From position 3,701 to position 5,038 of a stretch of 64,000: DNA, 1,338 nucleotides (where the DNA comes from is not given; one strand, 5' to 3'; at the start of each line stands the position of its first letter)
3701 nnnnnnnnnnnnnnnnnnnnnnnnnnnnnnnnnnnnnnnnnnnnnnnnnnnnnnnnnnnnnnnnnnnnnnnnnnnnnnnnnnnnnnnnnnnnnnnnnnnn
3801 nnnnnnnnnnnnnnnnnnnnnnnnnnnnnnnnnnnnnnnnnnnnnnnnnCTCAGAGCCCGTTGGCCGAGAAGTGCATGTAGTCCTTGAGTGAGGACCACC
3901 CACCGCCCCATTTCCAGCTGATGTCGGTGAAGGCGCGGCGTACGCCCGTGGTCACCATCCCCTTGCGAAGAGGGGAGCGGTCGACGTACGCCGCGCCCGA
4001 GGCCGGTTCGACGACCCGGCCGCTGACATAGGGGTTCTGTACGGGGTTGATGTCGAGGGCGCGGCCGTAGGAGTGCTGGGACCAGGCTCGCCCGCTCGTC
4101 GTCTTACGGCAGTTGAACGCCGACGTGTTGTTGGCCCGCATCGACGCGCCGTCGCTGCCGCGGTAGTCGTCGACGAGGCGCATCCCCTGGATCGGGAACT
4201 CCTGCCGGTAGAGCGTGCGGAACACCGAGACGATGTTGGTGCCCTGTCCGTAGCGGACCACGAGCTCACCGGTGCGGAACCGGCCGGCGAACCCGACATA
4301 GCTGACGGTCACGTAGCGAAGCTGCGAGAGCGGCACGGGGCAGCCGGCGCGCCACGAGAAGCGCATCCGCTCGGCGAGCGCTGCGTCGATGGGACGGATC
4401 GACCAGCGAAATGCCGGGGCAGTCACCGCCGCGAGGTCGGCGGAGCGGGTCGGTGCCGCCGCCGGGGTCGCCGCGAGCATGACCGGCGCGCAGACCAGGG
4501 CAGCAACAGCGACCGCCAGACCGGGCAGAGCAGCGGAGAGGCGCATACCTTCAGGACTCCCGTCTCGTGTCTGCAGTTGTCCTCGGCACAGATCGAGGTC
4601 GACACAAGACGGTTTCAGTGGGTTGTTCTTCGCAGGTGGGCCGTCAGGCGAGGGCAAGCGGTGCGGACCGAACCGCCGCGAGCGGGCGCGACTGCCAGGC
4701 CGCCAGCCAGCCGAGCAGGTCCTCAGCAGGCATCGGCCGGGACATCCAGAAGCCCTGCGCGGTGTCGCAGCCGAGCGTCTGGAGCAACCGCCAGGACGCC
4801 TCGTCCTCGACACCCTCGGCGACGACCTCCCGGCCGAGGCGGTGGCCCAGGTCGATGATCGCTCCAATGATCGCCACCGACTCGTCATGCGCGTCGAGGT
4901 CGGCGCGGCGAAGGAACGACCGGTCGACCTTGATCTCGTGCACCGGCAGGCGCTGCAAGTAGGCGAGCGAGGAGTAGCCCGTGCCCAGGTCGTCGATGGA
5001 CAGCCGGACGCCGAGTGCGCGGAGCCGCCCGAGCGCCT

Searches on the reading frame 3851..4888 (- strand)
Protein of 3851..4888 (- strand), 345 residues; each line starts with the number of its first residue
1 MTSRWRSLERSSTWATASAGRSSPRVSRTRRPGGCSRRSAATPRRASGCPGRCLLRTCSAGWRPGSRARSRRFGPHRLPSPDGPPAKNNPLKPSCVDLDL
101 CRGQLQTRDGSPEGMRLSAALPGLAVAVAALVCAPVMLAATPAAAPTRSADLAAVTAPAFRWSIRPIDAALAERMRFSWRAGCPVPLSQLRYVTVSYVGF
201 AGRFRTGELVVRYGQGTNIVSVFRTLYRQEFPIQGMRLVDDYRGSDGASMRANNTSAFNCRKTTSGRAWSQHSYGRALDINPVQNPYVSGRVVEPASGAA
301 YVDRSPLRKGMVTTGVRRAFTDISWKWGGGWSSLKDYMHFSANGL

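Call 8: search_protein_families(library=pfam, proteins=[window:3851-4888:-])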
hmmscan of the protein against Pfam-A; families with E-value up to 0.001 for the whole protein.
window:3851-4888:- (345 aa): 1 family
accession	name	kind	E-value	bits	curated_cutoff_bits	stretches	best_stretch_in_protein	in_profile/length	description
PF13539.11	Peptidase_M15_4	-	2.4e-21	76.5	25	1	265-341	3-69/70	D-alanyl-D-alanine carboxypeptidase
